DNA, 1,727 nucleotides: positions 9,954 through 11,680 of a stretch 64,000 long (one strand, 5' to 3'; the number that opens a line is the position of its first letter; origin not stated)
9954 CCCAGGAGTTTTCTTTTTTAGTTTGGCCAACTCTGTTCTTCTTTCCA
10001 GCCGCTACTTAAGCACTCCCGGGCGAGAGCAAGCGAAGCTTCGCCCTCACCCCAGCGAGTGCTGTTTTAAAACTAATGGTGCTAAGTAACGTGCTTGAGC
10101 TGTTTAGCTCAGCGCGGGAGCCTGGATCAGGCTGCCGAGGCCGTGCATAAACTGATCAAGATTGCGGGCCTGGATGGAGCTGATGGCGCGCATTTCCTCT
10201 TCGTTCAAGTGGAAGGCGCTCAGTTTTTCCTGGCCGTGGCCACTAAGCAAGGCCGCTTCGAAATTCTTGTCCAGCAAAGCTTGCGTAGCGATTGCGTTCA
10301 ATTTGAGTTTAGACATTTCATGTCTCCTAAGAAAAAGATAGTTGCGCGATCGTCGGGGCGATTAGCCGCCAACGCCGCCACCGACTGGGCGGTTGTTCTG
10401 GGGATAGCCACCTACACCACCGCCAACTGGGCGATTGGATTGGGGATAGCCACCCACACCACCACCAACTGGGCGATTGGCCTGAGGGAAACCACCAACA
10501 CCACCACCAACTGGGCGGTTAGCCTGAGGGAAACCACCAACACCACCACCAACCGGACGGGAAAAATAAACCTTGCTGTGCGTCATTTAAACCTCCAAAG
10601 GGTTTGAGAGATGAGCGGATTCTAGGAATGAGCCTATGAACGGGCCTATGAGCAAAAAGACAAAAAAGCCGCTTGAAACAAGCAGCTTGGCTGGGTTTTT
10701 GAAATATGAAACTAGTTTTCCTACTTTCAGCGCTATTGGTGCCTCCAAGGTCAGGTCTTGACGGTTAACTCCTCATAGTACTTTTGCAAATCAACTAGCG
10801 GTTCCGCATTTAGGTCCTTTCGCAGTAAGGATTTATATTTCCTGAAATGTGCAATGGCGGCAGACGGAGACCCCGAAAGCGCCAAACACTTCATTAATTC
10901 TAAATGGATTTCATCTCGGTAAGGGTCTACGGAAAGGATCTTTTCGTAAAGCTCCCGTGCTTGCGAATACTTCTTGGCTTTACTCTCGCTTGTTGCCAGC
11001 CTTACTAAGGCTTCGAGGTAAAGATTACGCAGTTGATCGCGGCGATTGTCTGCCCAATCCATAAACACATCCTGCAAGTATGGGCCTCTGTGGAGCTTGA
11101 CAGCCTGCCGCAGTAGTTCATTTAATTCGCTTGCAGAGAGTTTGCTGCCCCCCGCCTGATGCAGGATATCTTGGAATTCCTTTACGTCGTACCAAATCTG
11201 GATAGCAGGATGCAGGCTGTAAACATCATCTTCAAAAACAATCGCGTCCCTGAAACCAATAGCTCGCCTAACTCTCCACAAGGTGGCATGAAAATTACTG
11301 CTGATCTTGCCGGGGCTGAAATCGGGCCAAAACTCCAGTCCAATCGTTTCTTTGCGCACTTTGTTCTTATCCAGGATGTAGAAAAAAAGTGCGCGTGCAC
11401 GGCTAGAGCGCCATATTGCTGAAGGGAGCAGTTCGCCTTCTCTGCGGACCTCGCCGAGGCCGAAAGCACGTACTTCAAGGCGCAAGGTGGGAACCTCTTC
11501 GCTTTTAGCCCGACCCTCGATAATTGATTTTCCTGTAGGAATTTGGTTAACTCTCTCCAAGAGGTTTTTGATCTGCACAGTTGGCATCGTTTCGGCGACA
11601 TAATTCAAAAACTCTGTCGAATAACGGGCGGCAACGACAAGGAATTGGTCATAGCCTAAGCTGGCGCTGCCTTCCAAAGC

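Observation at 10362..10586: SD-led micro-ORF encoding 4.6 tandem copies of a 14-aa Gly-rich unit, with the copies under apparent purifying selection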

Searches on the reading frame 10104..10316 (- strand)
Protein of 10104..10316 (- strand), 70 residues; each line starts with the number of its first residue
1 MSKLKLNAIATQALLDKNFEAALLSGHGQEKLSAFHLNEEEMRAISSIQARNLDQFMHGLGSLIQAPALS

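Call 5: search_protein_families(library=ncbifam, proteins=[window:10104-10316:-], max_evalue=1)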
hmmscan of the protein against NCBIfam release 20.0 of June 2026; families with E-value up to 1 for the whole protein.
window:10104-10316:- (70 aa): 1 family
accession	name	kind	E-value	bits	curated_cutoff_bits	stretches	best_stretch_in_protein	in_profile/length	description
NF038399.1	NH_RiPP_Os17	domain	4.1e-06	26.8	40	1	6-63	3-61/63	Os1348 family NHLP clan protein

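Call 6: search_protein_families(library=pfam, proteins=[window:10104-10316:-], max_evalue=1)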
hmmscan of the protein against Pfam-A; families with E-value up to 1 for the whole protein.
window:10104-10316:- (70 aa): 1 family
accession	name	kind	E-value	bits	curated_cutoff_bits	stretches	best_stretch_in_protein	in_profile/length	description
PF14407.11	Frankia_peptide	-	0.074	13.8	48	1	12-60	8-57/63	Ribosomally synthesized peptide prototyped by Frankia Franean1_4349.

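Call 13: find_encoding_contigs(protein=window:10104-10316:-, flank=6000, max_places=6)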
Protein window:10104-10316:- (70 aa): 8 contigs read that carry it; 6 places shown.
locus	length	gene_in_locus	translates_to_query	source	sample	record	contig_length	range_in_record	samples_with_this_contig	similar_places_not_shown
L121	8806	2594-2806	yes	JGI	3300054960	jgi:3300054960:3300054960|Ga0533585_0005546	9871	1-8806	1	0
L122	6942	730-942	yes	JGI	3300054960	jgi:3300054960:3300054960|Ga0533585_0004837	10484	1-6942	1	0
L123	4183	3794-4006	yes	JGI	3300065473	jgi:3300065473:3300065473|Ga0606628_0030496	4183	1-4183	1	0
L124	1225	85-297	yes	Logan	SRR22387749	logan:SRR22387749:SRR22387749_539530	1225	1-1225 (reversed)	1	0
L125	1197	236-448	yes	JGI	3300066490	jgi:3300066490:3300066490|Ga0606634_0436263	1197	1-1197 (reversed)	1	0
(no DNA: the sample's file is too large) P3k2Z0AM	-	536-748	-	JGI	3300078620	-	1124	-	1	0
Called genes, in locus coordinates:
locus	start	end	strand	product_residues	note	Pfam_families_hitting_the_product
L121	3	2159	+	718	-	?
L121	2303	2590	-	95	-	-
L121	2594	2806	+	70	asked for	-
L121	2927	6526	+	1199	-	PF01590:GAF, PF13185:GAF_2, PF13492:GAF_3, PF01590:GAF, PF13185:GAF_2, PF01590:GAF, PF13185:GAF_2, PF13492:GAF_3, +6 more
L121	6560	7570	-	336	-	PF02547:Queuosine_synth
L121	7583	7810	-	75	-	PF11146:DUF2905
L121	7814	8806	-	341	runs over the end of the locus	PF05496:RuvB_N, PF01078:Mg_chelatase (faint), PF00004:AAA, PF07728:AAA_5 (weak), PF17864:AAA_lid_4, PF05491:WHD_RuvB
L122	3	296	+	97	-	?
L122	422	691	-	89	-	-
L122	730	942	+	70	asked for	-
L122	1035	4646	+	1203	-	PF01590:GAF, PF13185:GAF_2, PF01590:GAF, PF13185:GAF_2, PF13492:GAF_3, PF01590:GAF, PF13185:GAF_2, PF01590:GAF, +8 more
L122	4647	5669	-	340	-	PF02547:Queuosine_synth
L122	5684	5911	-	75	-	PF11146:DUF2905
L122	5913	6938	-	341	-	PF05496:RuvB_N, PF01078:Mg_chelatase (faint), PF00004:AAA, PF07728:AAA_5 (weak), PF17864:AAA_lid_4, PF05491:WHD_RuvB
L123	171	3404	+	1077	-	PF13428:TPR_14 (faint), PF25873:WHD_MalT, PF07719:TPR_2 (faint), PF13374:TPR_10 (faint), PF13424:TPR_12 (weak), PF17874:TPR_MalT, PF13424:TPR_12, PF03704:BTAD, +2 more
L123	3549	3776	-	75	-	-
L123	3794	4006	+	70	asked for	-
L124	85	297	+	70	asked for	-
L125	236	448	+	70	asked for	-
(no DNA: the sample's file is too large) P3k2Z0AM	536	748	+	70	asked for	-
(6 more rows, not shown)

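Call 40: list_cluster_members(proteins=[window:10104-10316:-, L126:131-346:-, L126:430-621:-, window:10751-13984:-, L121:2303-2590:-, L122:422-691:-, L123:3549-3776:-])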
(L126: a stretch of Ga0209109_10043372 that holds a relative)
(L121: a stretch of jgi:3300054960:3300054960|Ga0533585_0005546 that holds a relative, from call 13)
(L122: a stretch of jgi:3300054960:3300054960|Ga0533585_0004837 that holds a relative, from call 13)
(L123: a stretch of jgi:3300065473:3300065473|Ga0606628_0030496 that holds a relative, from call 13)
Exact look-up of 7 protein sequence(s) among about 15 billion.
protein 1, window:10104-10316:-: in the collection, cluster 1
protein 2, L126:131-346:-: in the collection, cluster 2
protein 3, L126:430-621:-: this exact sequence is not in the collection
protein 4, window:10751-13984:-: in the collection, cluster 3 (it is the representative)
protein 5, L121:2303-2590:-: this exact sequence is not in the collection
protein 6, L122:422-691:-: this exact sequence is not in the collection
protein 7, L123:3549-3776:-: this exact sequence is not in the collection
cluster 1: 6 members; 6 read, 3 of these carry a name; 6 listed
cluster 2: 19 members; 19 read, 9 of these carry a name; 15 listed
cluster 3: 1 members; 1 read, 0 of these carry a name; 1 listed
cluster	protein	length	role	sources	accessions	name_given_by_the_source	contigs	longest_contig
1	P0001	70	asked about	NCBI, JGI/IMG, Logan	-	-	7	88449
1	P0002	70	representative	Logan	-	-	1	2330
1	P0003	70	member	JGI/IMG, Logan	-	hypothetical protein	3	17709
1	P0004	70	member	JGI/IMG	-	hypothetical protein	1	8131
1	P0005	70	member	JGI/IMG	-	hypothetical protein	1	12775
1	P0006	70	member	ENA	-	-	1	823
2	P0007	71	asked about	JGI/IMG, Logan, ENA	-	hypothetical protein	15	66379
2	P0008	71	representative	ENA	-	-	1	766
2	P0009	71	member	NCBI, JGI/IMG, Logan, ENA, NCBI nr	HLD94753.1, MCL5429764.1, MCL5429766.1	MAG: hypothetical protein M1347_08230 [Chloroflexi bacterium] | hypothetical protein [Chloroflexota bacterium]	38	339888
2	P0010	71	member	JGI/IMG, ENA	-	hypothetical protein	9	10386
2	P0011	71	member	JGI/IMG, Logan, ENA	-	hypothetical protein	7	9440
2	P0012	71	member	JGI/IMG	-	hypothetical protein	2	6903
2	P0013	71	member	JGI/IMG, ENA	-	hypothetical protein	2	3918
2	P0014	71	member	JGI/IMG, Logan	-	hypothetical protein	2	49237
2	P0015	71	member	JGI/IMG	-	hypothetical protein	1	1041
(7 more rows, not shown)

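Call 41: find_encoding_contigs(protein=P0009, flank=8000, max_places=8)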
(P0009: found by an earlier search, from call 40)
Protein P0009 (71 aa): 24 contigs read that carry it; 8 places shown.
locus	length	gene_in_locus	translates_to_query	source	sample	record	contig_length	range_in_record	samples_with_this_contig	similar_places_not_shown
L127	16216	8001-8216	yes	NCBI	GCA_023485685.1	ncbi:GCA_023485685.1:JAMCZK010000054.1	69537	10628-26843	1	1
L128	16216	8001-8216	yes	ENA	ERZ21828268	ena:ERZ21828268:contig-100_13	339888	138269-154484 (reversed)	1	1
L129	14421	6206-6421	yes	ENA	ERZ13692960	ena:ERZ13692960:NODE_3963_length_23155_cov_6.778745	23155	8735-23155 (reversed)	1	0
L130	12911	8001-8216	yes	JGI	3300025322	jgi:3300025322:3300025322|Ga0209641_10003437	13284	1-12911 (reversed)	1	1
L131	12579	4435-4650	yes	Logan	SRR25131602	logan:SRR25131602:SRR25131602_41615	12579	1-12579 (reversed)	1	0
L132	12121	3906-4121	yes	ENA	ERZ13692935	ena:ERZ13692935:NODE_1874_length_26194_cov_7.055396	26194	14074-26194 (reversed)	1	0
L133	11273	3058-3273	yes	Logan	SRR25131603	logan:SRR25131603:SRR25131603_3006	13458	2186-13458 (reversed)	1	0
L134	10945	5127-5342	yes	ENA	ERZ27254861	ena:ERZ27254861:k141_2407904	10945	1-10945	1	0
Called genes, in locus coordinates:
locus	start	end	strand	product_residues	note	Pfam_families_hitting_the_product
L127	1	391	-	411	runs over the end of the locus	PF21102:DprA_N (weak), PF02481:DNA_processg_A, PF18306:LDcluster4 (weak), PF17782:WHD_DprA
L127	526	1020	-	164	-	PF01782:RimM, PF05239:PRC, PF24986:PRC_RimM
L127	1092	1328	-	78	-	PF13083:KH_KhpA-B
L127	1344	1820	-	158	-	PF00886:Ribosomal_S16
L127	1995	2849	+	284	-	PF02645:DegV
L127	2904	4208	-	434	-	PF02885:Glycos_trans_3N, PF00591:Glycos_transf_3, PF07831:PYNP_C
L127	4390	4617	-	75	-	-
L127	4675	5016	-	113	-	-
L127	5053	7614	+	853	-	PF25873:WHD_MalT, PF00515:TPR_1 (faint), PF07719:TPR_2 (faint), PF13374:TPR_10 (faint), PF13428:TPR_14 (faint), PF17874:TPR_MalT, PF13424:TPR_12, PF03704:BTAD, +5 more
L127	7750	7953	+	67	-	-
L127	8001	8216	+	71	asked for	-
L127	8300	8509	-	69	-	-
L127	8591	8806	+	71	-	-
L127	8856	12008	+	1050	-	PF01590:GAF, PF13185:GAF_2, PF13492:GAF_3, PF01590:GAF, PF13185:GAF_2, PF01590:GAF, PF13185:GAF_2, PF01590:GAF, +8 more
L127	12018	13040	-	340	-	PF02547:Queuosine_synth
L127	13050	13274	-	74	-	PF11146:DUF2905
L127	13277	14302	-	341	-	PF05496:RuvB_N, PF01078:Mg_chelatase (faint), PF00004:AAA, PF07728:AAA_5 (weak), PF17864:AAA_lid_4, PF05491:WHD_RuvB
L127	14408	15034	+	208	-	PF14681:UPRTase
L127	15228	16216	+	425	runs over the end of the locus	PF08448:PAS_4 (faint), PF13188:PAS_8 (weak), PF13426:PAS_9, PF00989:PAS, PF00990:GGDEF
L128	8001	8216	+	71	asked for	-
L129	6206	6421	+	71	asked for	-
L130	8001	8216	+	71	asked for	-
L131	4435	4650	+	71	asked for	-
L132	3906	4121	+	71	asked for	-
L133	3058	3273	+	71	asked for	-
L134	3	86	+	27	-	?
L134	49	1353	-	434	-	PF02885:Glycos_trans_3N, PF00591:Glycos_transf_3, PF07831:PYNP_C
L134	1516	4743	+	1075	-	PF13191:AAA_16 (faint), PF13401:AAA_22 (faint), PF13428:TPR_14 (faint), PF25873:WHD_MalT, PF00515:TPR_1 (faint), PF17874:TPR_MalT, PF13424:TPR_12 (weak), PF03704:BTAD, +3 more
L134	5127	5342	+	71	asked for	-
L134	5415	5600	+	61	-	-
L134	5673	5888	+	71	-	-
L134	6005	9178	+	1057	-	PF01590:GAF, PF13185:GAF_2, PF13185:GAF_2, PF01590:GAF, PF13492:GAF_3, PF01590:GAF, PF13185:GAF_2, PF01590:GAF, +8 more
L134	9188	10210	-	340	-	PF02547:Queuosine_synth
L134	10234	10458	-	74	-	PF11146:DUF2905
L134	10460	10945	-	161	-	?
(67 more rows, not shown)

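Call 48: search_protein_families(library=ncbifam, proteins=[P0009, L127:8300-8509:+, window:10104-10316:-], max_evalue=10)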
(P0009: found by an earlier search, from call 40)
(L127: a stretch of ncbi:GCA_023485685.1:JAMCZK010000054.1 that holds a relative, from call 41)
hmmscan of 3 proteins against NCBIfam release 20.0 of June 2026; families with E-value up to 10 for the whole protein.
P0009 (71 aa): 1 family
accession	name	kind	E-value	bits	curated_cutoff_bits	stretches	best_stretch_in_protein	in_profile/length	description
NF038399.1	NH_RiPP_Os17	domain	0.00014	21.9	40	1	6-62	3-60/63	Os1348 family NHLP clan protein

L127:8300-8509:+ (70 aa): 1 family
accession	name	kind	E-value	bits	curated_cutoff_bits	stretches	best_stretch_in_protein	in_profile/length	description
NF041037.1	microcin_B17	exception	0.6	10.7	70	1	10-69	15-65/69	microcin B17 family TOMM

window:10104-10316:- (70 aa): 1 family
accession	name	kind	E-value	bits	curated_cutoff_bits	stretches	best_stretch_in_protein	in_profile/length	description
NF038399.1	NH_RiPP_Os17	domain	4.1e-06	26.8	40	1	6-63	3-61/63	Os1348 family NHLP clan protein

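Call 51: search_solved_structures(query=window:10104-10316:-, max_evalue=10, show_alignments=2)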
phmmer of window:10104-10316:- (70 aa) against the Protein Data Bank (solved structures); distinct sequences matched with E-value up to 10: 2.
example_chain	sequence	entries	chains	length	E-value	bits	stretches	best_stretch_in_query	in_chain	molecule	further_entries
1u20_A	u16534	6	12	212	0.34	14.7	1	8-61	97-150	U8 snoRNA-binding protein X29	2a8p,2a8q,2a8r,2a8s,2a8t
6lk7_A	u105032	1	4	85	0.35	14.7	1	5-54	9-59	Nitrile hydratase, alpha chain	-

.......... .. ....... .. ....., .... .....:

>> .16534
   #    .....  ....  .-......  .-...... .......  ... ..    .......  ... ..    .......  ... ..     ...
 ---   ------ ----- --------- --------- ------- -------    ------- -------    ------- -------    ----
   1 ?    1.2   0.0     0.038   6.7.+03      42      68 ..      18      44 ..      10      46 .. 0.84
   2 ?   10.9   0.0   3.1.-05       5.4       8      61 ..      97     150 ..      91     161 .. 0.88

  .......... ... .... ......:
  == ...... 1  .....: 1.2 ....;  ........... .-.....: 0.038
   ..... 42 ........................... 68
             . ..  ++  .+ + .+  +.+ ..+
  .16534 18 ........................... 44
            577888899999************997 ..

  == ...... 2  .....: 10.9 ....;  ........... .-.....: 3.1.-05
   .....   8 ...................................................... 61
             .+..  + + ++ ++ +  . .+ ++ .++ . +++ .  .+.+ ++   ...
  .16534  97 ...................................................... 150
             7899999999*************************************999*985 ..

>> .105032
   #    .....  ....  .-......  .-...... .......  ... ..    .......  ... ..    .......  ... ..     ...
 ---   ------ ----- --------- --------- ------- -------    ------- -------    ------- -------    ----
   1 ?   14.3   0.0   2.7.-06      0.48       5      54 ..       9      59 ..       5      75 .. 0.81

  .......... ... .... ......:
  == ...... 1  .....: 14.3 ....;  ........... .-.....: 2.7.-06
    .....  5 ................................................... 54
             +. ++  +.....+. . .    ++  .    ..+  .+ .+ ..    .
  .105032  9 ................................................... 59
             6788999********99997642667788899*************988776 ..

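Call 58: predict_structure(alignment_id=A1)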
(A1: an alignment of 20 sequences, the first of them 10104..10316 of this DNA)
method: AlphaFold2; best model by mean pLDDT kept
length: 70 residues; sequences in the alignment: 20
mean_pLDDT: 81.9   pTM: 0.61
mean pLDDT of the five models: 81.9, 80.5, 79.5, 79.1, 77.5
residues with pLDDT >= 90: 2; 70-90: 62; 50-70: 4; < 50: 2
segments of 3 or more residues with pLDDT < 50: none
pLDDT, mean of each block of 10 residues (from residue 1): 81 89 83 84 83 87 66
secondary structure, 60 per line:
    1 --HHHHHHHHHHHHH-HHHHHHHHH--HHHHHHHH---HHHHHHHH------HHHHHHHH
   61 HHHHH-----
elements in order: H3-15 H17-25 H28-35 H39-46 H53-65

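Call 61: fold_search(model_id=the predicted structure, library=pdb)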
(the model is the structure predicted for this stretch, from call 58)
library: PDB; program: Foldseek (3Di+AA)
matches with E <= 10: 1; with E <= 0.001: 0
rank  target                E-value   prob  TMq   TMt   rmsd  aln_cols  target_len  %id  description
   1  8bmw_E                2.7e+00  0.44  0.57  0.37   3.8        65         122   17  SsoCsm (released 2023-03-01)

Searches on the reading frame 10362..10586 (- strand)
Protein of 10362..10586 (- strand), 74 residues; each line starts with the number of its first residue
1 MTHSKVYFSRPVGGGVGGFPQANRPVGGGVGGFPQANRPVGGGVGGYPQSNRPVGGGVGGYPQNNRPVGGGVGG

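Call 5: search_protein_families(library=ncbifam, proteins=[window:10362-10586:-], max_evalue=1)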
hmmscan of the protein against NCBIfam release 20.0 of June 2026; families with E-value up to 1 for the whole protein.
window:10362-10586:- (74 aa): 0 families

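Call 6: search_protein_families(library=pfam, proteins=[window:10362-10586:-], max_evalue=1)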
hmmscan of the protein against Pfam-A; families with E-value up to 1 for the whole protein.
window:10362-10586:- (74 aa): 1 family
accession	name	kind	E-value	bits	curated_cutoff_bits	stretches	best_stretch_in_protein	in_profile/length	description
PF05570.16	DUF765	-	0.17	12.6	25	0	48-55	19-26/29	Circovirus protein of unknown function (DUF765)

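Call 7: find_homologous_proteins(query=window:10362-10586:-, max_evalue=0.01)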
Query window:10362-10586:-: 8000 candidates shared short words with the query, none scored E <= 0.01.

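Call 12: find_encoding_contigs(protein=window:10362-10586:-, flank=6000, max_places=6)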
Protein window:10362-10586:- (74 aa): no gene with exactly this product is on record in the collection.

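Call 39: predict_structure(protein=window:10362-10586:-)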
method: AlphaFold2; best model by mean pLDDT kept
length: 74 residues; sequences in the alignment: 1
mean_pLDDT: 51.0   pTM: 0.14
mean pLDDT of the five models: 51.0, 49.1, 49.0, 46.8, 42.8
residues with pLDDT >= 90: 0; 70-90: 7; 50-70: 27; < 50: 40
segments of 3 or more residues with pLDDT < 50: 17-20, 42-48, 50-54, 60-64, 67-71
pLDDT, mean of each block of 10 residues (from residue 1): 71 53 51 49 43 47 47 40
secondary structure: DSSP gave nothing for this model
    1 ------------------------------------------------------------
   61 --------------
elements in order:

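Call 45: search_protein_representatives(protein=window:10362-10586:-)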
Query: 74 residues. Proteins with E-value up to 0.001 (for the whole library): 28; up to 1e-10: 2; up to 1e-30: 0. The best 28 are listed.
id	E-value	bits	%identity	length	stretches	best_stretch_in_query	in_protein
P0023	8.8e-21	90.2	50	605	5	8-70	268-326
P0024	2.4e-18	82.4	55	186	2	12-73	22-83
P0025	4.6e-10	55.9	46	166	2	13-70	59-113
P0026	8.5e-10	55.1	29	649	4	11-68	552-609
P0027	1.8e-09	54.0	53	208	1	10-60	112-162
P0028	9.6e-09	51.7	29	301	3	19-71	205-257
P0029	1.6e-08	51.0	45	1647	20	10-29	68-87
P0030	2.7e-07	47.1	33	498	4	7-72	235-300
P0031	3.0e-07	46.9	34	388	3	9-73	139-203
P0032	3.7e-07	46.6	49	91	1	9-63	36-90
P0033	5.7e-07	46.0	39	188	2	9-74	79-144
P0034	1.0e-06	45.3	26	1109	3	18-70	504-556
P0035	1.4e-06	44.8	50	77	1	5-60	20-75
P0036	4.5e-06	43.2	33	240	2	7-71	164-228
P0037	1.4e-05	41.6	37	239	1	6-72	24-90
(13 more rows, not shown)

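Call 48: search_protein_families(library=ncbifam, proteins=[P0035, P0032], max_evalue=10)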
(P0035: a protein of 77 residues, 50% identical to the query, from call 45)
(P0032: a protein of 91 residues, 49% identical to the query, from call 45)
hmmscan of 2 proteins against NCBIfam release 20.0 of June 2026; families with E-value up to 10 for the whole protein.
P0035 (77 aa): 0 families

P0032 (91 aa): 0 families

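Call 52: search_solved_structures(query=window:10362-10586:-, max_evalue=10, show_alignments=2)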
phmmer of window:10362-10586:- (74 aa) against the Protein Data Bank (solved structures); distinct sequences matched with E-value up to 10: 0.

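Call 82: fold_search(model_id=the predicted structure, library=pdb)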
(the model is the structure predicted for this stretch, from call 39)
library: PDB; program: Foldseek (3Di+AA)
matches with E <= 10: 0; with E <= 0.001: 0
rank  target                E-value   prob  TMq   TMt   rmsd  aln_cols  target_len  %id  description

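Call 83: find_encoding_contigs(protein=P0032, flank=6000, max_places=5)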
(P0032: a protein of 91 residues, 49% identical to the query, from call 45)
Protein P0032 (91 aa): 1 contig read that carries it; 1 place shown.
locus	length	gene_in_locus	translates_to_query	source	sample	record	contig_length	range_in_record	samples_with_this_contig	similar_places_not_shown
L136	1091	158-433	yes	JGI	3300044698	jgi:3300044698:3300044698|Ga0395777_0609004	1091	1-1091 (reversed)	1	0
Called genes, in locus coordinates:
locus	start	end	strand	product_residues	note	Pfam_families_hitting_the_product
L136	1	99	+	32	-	?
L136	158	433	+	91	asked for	-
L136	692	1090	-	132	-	?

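Call 84: find_encoding_contigs(protein=P0035, flank=6000, max_places=5)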
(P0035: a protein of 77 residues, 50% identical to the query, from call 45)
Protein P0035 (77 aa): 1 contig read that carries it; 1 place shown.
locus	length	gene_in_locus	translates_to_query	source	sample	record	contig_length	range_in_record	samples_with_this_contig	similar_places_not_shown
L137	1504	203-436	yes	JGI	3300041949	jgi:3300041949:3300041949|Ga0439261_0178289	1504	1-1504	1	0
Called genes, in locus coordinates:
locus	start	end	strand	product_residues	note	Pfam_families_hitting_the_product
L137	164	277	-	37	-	-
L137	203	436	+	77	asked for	-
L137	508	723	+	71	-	-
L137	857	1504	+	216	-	?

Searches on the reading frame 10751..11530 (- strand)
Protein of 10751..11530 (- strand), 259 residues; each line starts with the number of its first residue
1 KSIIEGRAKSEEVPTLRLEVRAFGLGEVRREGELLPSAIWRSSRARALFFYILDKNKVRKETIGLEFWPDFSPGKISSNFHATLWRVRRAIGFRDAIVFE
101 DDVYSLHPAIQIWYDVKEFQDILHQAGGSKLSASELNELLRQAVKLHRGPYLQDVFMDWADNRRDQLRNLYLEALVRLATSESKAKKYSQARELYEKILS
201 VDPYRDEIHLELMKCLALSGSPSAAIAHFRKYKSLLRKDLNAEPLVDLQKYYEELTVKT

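Call 69: search_solved_structures(query=window:10751-11530:-, max_evalue=0.001)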
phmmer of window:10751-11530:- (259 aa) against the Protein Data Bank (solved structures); distinct sequences matched with E-value up to 0.001: 8.
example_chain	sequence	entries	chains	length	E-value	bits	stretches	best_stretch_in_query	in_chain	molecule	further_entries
9qhb_A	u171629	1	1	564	6.4e-07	32.3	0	173-235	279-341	Engineered tetratricopeptide repeat protein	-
8bu0_A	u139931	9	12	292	7.1e-06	28.9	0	173-235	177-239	Consensus tetratricopeptide repeat protein | Crystal structure of an 8-repeat consensus TPR superhelix with Zinc. | Monomer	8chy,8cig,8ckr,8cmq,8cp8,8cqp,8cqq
8hvr_I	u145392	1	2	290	3.1e-05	26.8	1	25-253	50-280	Regulatory protein AfsR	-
9qhc_A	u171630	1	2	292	0.00024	23.9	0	173-235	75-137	Engineered tetratricopeptide repeat protein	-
9gzg_A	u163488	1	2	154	0.00044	23.1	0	173-253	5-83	Engineered CTPR protein with glutamic acids for conductivity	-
8k60_I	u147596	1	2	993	0.00046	23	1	25-253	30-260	Regulatory protein AfsR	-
8jke_I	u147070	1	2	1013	0.00047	22.9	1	25-253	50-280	Regulatory protein AfsR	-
7obi_A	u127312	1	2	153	0.00063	22.5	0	173-252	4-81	CTPR-rv4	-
